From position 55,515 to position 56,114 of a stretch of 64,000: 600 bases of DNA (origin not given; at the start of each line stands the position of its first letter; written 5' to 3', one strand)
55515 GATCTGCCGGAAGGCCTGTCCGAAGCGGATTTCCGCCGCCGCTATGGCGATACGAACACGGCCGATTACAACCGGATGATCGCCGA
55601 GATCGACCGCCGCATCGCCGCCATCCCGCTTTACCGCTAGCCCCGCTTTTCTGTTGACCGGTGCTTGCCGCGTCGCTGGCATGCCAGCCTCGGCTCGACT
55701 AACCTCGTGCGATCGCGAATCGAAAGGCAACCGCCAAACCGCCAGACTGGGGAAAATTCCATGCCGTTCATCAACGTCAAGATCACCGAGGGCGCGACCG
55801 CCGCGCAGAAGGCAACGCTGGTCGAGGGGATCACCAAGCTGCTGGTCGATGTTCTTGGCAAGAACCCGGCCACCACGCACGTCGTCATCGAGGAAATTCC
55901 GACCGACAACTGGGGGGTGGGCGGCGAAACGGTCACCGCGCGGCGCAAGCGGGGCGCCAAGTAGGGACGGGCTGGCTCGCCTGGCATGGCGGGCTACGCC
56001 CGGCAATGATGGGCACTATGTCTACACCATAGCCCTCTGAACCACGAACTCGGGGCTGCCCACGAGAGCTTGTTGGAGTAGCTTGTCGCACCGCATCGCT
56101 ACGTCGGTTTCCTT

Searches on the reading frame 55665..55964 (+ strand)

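Call 55: search_protein_families(library=pfam, proteins=[window:55665-55964:+], max_evalue=0.01)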
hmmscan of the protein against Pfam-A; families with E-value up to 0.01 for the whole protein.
window:55665-55964:+ (99 aa): 2 families
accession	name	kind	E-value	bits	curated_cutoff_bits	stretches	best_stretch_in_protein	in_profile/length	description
PF01361.26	Tautomerase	-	9.7e-23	80.3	22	1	34-93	1-60/60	Tautomerase enzyme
PF14552.11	Tautomerase_2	-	0.0001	22.7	28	1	31-86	27-82/82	Tautomerase enzyme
